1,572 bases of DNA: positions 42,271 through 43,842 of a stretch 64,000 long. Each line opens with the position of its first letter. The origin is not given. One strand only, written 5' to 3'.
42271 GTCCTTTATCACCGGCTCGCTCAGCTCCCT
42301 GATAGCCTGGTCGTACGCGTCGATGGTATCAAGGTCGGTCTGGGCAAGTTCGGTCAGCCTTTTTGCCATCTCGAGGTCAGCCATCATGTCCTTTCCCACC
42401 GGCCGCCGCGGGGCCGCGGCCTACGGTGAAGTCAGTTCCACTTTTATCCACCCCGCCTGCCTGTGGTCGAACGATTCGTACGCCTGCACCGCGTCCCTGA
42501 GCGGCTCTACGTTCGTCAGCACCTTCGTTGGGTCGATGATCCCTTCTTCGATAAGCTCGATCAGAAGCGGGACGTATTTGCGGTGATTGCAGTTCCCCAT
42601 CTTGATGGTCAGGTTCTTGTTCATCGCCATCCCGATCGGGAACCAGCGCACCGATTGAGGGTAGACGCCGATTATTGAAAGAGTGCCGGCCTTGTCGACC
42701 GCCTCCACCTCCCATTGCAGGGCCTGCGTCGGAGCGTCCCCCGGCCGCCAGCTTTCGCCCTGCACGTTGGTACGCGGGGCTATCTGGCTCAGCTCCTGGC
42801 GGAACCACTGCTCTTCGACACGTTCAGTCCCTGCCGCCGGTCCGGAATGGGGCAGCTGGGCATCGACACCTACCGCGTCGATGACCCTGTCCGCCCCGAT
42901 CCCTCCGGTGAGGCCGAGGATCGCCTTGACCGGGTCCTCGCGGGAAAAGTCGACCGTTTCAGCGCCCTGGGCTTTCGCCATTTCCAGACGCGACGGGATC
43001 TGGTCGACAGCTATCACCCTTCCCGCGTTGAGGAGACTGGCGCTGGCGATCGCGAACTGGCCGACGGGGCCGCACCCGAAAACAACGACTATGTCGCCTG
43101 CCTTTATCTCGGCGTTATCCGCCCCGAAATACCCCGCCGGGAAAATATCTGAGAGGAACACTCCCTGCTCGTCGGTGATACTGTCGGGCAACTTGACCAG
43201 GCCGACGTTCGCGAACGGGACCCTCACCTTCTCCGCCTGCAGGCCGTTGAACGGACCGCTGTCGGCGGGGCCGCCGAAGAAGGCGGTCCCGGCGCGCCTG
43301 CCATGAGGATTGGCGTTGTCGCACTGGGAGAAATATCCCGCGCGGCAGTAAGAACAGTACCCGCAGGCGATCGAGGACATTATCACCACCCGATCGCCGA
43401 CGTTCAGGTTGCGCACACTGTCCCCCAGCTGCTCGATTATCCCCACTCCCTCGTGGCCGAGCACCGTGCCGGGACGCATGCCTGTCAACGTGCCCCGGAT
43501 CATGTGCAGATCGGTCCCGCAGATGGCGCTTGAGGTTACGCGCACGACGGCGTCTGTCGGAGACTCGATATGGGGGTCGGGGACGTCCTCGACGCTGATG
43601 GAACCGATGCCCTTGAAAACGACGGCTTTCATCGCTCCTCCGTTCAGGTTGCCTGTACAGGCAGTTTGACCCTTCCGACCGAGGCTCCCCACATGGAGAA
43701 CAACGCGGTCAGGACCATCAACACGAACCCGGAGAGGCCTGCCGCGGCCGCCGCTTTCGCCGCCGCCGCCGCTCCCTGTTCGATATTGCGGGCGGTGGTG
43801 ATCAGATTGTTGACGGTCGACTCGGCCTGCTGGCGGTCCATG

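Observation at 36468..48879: NHEJ (LigD, Ku) embedded in a co-directional stress or dormancy island with trehalose and glycogen genes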

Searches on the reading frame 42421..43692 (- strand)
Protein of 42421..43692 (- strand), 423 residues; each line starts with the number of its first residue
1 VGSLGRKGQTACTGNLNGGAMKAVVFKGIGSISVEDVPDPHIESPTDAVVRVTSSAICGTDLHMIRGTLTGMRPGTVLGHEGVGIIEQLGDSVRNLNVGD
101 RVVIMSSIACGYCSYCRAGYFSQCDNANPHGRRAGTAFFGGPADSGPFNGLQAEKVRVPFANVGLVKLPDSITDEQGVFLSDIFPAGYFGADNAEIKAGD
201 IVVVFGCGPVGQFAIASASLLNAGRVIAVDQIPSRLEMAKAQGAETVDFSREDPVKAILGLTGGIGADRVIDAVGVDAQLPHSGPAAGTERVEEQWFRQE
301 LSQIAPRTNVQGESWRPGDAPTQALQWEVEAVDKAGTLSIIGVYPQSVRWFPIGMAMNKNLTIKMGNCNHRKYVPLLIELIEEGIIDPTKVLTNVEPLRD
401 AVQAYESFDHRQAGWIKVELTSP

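Call 3: search_protein_families(library=pfam, proteins=[window:42421-43692:-])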
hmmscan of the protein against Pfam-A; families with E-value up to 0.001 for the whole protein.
window:42421-43692:- (423 aa): 2 families
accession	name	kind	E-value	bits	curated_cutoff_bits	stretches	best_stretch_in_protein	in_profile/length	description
PF08240.17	ADH_N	-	1.2e-24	87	23.5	1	45-170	2-104/104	Alcohol dehydrogenase GroES-like domain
PF00107.32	ADH_zinc_N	-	2e-17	63.8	31.8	1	209-280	1-72/129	Zinc-binding dehydrogenase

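Call 4: search_protein_families(library=ncbifam, proteins=[window:42421-43692:-])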
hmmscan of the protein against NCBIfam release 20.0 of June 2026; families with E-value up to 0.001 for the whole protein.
window:42421-43692:- (423 aa): 24 families
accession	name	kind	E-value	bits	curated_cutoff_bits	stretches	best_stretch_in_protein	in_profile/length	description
TIGR02819.1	fdhA_non_GSH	equivalog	2.1e-54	184.6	636.95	1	22-412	4-385/397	formaldehyde dehydrogenase, glutathione-independent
TIGR03451.1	mycoS_dep_FDH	equivalog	1.4e-39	135.9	512.9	1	37-277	21-256/358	S-(hydroxymethyl)mycothiol dehydrogenase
NF041097.1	keto_inos_dh_IolM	equivalog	4.3e-39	134.3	450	2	31-131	39-146/389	scyllo-inosose 3-dehydrogenase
TIGR03989.1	Rxyl_3153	subfamily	1.9e-35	122.9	440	1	29-276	11-264/370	NDMA-dependent alcohol dehydrogenase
TIGR00692.1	tdh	equivalog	1e-34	120.1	458.35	1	32-276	11-240/340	L-threonine 3-dehydrogenase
NF003808.0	PRK05396.1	equivalog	6.6e-32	110.7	380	1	31-278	12-244/341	L-threonine 3-dehydrogenase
NF007489.0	PRK10083.1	equivalog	4.6e-31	108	376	1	21-278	1-240/339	Zn-dependent oxidoreductase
NF006940.0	PRK09422.1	equivalog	4.1e-30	104.9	344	1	21-270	1-235/338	alcohol dehydrogenase AdhP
NF010344.0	PRK13771.1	subfamily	5.7e-30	104.4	349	1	21-276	1-235/334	putative alcohol dehydrogenase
NF007642.0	PRK10309.1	equivalog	3.9e-29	101.9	550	1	21-259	1-221/347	galactitol-1-phosphate 5-dehydrogenase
NF041172.1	AcrlCoa_red_Thmprot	equivalog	1.5e-28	99.7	500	1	21-275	1-235/334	acryloyl-CoA reductase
TIGR03366.1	HpnZ_proposed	hypoth_equivalog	7.6e-28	97.6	328.1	1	45-278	5-234/315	putative phosphonate catabolism associated alcohol dehydrogenase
TIGR02818.1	adh_III_F_hyde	equivalog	7.9e-24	84.4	543.95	1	24-275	6-264/368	S-(hydroxymethyl)glutathione dehydrogenase/class III alcohol dehydrogenase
NF007375.0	PRK09880.1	equivalog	9.1e-22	77.3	469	1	45-253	27-224/344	L-idonate 5-dehydrogenase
TIGR03201.1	dearomat_had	equivalog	3.1e-20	72.6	338.65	1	44-252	22-219/349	6-hydroxycyclohex-1-ene-1-carbonyl-CoA dehydrogenase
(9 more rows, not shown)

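Call 14: find_related_loci(query=window:42421-43692:-, collection=metagenome_contigs, flank=10000)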
Query window:42421-43692:- (423 aa) in metagenome_contigs; peptide patterns used: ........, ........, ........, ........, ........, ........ (x = any residue, [..] = any of these).
554 stretches matched a pattern; 225 encode a relative of the query (tblastn E <= 1e-3); the best 80 are kept; 80 distinct loci.
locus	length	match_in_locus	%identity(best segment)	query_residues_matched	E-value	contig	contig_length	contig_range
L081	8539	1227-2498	67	9-420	0e+0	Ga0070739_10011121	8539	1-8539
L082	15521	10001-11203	71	20-420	0e+0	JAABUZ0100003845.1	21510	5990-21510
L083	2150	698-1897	70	21-420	0e+0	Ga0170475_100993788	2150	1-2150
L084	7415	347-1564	68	15-420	0e+0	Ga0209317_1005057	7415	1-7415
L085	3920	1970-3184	66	16-420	0e+0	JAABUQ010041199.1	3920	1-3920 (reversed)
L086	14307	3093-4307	67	16-420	0e+0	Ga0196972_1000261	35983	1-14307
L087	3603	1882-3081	68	21-420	0e+0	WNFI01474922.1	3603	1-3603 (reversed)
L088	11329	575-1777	69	20-420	0e+0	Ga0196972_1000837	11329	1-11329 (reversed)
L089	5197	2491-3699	67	18-420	0e+0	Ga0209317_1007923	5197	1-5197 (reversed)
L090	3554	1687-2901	65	18-422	0e+0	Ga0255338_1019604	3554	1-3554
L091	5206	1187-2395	68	18-420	0e+0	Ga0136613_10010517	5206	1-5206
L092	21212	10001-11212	67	17-420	0e+0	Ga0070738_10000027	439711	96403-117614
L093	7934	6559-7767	68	18-420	0e+0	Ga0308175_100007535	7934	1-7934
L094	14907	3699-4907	68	18-420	0e+0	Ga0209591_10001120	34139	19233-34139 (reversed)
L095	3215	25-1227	66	20-420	0e+0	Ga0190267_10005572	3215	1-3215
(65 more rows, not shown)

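Call 31: search_dna_similar(query=window:42421-43692:-, collection=plasmids, mode=protein, max_rows=40, max_evalue=1e-60)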
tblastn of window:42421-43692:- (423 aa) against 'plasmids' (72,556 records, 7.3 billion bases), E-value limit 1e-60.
Records with a match: 576; places in all: 622; records where one place covers at least 80% of the query: 572.
Best place of each record, by identity: 60-80% 28; <60% 548.
By first word of the organism name: Acinetobacter 121; Sinorhizobium 66; Rhizobium 59; Pantoea 44; Deinococcus 18; Agrobacterium 15; Paracoccus 14; Bacillus 11; Caballeronia 10; Azospirillum 10; and 85 more.
By predicted mobility (MOB-suite, as given by PLSDB): non-mobilizable 283; mobilizable 220; conjugative 73.
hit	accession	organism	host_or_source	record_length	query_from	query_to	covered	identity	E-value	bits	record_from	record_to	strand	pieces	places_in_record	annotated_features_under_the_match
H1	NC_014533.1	Gloeothece verrucosa PCC 7822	fresh water in rice field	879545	20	420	95%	66.6%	0e+0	568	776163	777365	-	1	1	zinc-dependent alcohol dehydrogenase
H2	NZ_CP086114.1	Skermanella rosea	single cell,hydrocarbon-contaminated ...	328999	15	420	96%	64.3%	2e-173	545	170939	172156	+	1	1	zinc-dependent alcohol dehydrogenase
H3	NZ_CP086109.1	Skermanella mucosa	single cell,crude oil contaminated ...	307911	21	420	95%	65.2%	3e-172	541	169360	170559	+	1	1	zinc-dependent alcohol dehydrogenase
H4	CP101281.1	Burkholderia sp. FXe9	bacteria,soil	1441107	21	421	95%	64.8%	3e-161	509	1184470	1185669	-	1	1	glutathione-dependent formaldehyde dehydrogenase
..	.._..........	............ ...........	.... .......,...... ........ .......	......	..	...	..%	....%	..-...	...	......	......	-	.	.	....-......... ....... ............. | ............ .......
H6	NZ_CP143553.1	Burkholderia multivorans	Homo sapiens,bronchoalveolar lavage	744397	21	420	95%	64.5%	1e-161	511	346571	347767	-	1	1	zinc-dependent alcohol dehydrogenase | hypothetical protein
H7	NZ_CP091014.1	Burkholderia cenocepacia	-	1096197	18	420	95%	63.5%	1e-159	505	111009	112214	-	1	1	none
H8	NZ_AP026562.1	Deinococcus aetherius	-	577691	21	420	95%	64.0%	1e-156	496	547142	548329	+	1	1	zinc-dependent alcohol dehydrogenase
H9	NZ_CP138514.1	Variovorax paradoxus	Legume root,PacBio whole genome assembly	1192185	20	423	96%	63.4%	1e-169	534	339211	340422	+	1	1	none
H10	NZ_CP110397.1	Paraburkholderia sp. D15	lichen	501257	21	420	95%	63.5%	7e-168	529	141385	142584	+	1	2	zinc-dependent alcohol dehydrogenase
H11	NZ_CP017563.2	Paraburkholderia sprentiae WSM5005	Lebeckia ambigua,root nodule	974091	21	420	95%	63.5%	2e-166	525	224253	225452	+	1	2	zinc-dependent alcohol dehydrogenase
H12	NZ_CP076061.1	Cupriavidus sp. EM10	Pure-cultured cell,sewage water sludge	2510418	21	420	95%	63.3%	8e-168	528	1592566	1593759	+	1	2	none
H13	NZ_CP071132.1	Caballeronia sp. M1242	Homo sapiens,ETA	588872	15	420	96%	61.7%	3e-162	512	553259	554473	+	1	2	zinc-dependent alcohol dehydrogenase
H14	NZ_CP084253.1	Caballeronia sp. Sq4a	Anasa tristis,Cell culture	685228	15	420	96%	61.7%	4e-162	512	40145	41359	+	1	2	zinc-dependent alcohol dehydrogenase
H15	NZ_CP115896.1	Pantoea piersonii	Homo sapiens,blood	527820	21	422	95%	62.2%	1e-163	516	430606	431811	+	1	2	zinc-dependent alcohol dehydrogenase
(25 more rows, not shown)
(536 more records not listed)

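Call 32: get_annotated_region(hit=H5, flank=12000)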
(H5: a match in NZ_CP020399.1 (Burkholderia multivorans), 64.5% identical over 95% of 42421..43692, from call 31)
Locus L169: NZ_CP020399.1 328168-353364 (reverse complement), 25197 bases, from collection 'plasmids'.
description: Burkholderia multivorans strain FDAARGOS_246 plasmid unnamed, complete sequence
organism: Burkholderia multivorans (NCBI taxid 87883)
taxonomy: Bacteria; Pseudomonadota; Betaproteobacteria; Burkholderiales; Burkholderiaceae; Burkholderia; Burkholderia multivorans
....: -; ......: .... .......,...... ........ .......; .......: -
typing (MOB-suite, as given by PLSDB): non-mobilizable
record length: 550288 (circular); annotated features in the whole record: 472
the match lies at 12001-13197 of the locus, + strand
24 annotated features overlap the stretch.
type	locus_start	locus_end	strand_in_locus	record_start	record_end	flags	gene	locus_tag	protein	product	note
CDS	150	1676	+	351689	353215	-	-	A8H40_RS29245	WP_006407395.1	FAD-dependent oxidoreductase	-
CDS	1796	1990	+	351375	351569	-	-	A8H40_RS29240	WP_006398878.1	hypothetical protein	-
CDS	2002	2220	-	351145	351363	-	-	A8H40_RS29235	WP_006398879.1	DUF6566 family protein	-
CDS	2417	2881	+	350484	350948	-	-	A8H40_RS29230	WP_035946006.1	DUF1269 domain-containing protein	-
CDS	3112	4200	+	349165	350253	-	-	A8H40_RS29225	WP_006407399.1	phosphotransferase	-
CDS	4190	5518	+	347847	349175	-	-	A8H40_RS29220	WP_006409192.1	aminotransferase class III-fold pyridoxal phosphate-dependent enzyme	-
CDS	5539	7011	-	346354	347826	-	-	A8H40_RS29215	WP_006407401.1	PLP-dependent aminotransferase family protein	-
CDS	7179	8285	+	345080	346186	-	-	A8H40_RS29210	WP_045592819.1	ABC transporter ATP-binding protein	-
CDS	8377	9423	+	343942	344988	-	-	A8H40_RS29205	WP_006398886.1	ABC transporter substrate-binding protein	-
CDS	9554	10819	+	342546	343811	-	-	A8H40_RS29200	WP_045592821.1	ABC transporter permease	GO:0055085 - transmembrane transport [Evidence IEA]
CDS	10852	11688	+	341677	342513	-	-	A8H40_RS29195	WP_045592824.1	ABC transporter permease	GO:0055085 - transmembrane transport [Evidence IEA]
CDS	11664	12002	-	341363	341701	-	-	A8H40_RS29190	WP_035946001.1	hypothetical protein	-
CDS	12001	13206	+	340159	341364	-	-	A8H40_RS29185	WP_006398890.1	zinc-dependent alcohol dehydrogenase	-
CDS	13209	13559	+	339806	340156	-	-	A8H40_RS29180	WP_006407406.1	four-helix bundle copper-binding protein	-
CDS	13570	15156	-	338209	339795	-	-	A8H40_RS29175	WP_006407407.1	ATP-binding protein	-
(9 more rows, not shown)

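Call 33: get_annotated_region(hit=H8, flank=12000)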
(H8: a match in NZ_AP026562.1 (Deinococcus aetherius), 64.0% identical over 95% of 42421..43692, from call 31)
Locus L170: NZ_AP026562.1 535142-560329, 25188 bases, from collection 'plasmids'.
description: Deinococcus aetherius strain ST0316 plasmid pDAETH-2, complete sequence
organism: Deinococcus aetherius (NCBI taxid 200252)
taxonomy: Bacteria; Deinococcota; Deinococci; Deinococcales; Deinococcaceae; Deinococcus; Deinococcus aetherius
host: -; source: -; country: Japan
typing (MOB-suite, as given by PLSDB): non-mobilizable
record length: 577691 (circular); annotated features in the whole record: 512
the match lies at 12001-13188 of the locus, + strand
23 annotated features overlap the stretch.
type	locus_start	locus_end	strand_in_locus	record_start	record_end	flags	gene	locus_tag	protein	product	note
CDS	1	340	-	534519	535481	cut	-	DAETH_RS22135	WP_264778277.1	ArsR family transcriptional regulator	GO:0006355 - regulation of DNA-templated transcription [Evidence IEA]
CDS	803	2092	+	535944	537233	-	-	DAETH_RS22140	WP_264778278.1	ABC transporter substrate-binding protein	-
CDS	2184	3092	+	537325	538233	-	-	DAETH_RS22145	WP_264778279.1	sugar ABC transporter permease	-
CDS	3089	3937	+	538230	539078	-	-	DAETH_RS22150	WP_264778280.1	carbohydrate ABC transporter permease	GO:0008643 - carbohydrate transport [Evidence IEA]; GO:0055085 - transmembrane transport [Evidence IEA]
CDS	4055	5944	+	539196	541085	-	-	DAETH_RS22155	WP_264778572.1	sugar-binding domain-containing protein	GO:0005975 - carbohydrate metabolic process [Evidence IEA]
CDS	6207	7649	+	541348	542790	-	-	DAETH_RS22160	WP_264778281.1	FGGY family carbohydrate kinase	GO:0005975 - carbohydrate metabolic process [Evidence IEA]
CDS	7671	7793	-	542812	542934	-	-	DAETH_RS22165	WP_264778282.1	hypothetical protein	-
CDS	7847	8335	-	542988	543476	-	-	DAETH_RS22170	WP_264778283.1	hypothetical protein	-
CDS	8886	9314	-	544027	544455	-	-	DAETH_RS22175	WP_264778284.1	cupin domain-containing protein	-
CDS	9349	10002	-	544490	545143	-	-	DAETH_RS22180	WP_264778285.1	HAD family hydrolase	-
CDS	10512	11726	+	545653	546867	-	-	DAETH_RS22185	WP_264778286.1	erythromycin esterase family protein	GO:0046677 - response to antibiotic [Evidence IEA]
CDS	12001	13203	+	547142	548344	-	-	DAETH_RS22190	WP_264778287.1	zinc-dependent alcohol dehydrogenase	-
CDS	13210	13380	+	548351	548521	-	-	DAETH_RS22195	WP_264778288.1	hypothetical protein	-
CDS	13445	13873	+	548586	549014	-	-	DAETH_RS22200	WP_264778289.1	four-helix bundle copper-binding protein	-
CDS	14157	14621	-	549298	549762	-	-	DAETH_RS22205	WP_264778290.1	hypothetical protein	-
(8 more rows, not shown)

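Call 34: get_annotated_region(hit=H2, flank=12000)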
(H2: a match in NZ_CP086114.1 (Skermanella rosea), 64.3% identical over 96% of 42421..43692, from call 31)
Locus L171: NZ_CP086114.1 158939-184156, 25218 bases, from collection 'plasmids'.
description: Skermanella rosea strain KEMB 2255-458 plasmid pSR-3, complete sequence
organism: Skermanella rosea (NCBI taxid 1817965)
taxonomy: Bacteria; Pseudomonadota; Alphaproteobacteria; Rhodospirillales; Azospirillaceae; Skermanella; Skermanella rosea
host: -; source: single cell,hydrocarbon-contaminated desert sand; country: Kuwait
typing (MOB-suite, as given by PLSDB): non-mobilizable
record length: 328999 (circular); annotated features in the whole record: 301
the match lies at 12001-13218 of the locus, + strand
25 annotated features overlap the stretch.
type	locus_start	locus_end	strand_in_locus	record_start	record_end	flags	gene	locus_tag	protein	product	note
CDS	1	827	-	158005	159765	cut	-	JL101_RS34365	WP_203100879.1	alpha-glucosidase family protein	-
CDS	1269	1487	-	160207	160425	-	-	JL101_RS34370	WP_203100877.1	HipA N-terminal domain-containing protein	-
CDS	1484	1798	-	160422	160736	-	-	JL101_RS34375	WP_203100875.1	helix-turn-helix transcriptional regulator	-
CDS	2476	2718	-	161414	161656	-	-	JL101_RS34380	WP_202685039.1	transcriptional regulator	-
CDS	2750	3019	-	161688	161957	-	-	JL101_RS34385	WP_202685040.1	BrnT family toxin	-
CDS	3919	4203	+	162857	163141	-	-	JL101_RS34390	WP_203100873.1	hypothetical protein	-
CDS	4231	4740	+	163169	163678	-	-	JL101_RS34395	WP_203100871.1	hypothetical protein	-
CDS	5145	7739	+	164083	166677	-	-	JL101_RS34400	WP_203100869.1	DEAD/DEAH box helicase family protein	-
CDS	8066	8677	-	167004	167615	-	-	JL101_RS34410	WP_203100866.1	Uma2 family endonuclease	-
CDS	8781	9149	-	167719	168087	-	-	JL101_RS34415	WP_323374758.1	helix-turn-helix domain-containing protein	-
CDS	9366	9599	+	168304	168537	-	-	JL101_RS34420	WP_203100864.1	hypothetical protein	-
CDS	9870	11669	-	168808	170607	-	-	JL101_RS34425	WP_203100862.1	thiamine pyrophosphate-requiring protein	-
CDS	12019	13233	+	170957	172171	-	-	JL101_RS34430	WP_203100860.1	zinc-dependent alcohol dehydrogenase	-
CDS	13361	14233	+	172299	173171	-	-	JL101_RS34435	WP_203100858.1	SDR family oxidoreductase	-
CDS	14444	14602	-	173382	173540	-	-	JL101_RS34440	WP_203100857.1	hypothetical protein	-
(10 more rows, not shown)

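Call 76: search_solved_structures(query=window:42421-43632:-, max_evalue=1e-20)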
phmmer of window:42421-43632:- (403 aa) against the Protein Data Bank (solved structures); distinct sequences matched with E-value up to 1e-20: 49.
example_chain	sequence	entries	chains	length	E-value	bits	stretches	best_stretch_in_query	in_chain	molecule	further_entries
4cpd_A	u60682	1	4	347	1.1e-65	225.4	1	1-260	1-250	ALCOHOL DEHYDROGENASE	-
5yln_A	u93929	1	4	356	1.7e-53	185.3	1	1-260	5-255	Alcohol dehydrogenase, zinc-containing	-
1kol_A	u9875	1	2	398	5.9e-47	163.7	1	3-320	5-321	formaldehyde dehydrogenase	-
4jlw_A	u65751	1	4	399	6.9e-47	163.5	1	2-319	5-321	Glutathione-independent formaldehyde dehydrogenase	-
2dph_A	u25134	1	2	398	1.1e-36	129.9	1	2-259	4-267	Formaldehyde dismutase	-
7y9p_A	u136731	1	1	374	1e-30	110.2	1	4-256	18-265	Xylitol dehydrogenase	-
7uut_A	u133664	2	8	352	1.9e-30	109.4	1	9-255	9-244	Secondary-alcohol dehydrogenase | NADP-dependent isopropanol dehydrogenase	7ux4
7xy9_A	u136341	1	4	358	1.9e-30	109.4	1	22-255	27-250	NADP-dependent isopropanol dehydrogenase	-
6sdm_A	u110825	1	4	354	2.4e-30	109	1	9-255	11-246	NADP-dependent isopropanol dehydrogenase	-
7f3p_A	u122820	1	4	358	2.4e-30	109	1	9-255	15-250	NADP-dependent isopropanol dehydrogenase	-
1bxz_A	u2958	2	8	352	3.5e-30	108.5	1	9-255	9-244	NADP-DEPENDENT ALCOHOL DEHYDROGENASE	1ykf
2nvb_A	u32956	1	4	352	3.9e-30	108.4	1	9-255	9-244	NADP-dependent alcohol dehydrogenase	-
3fsr_A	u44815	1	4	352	4.6e-30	108.1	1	9-258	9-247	NADP-dependent alcohol dehydrogenase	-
3ftn_A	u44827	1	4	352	1e-29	107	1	9-257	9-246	NADP-dependent alcohol dehydrogenase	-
7utc_A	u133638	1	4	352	1.7e-29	106.3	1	9-255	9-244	Secondary-alcohol dehydrogenase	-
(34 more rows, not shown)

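Call 80: search_protein_families(library=padloc, proteins=[window:42421-43692:-], max_evalue=0.001)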
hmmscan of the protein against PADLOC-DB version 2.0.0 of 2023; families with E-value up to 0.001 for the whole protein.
window:42421-43692:- (423 aa): 0 families
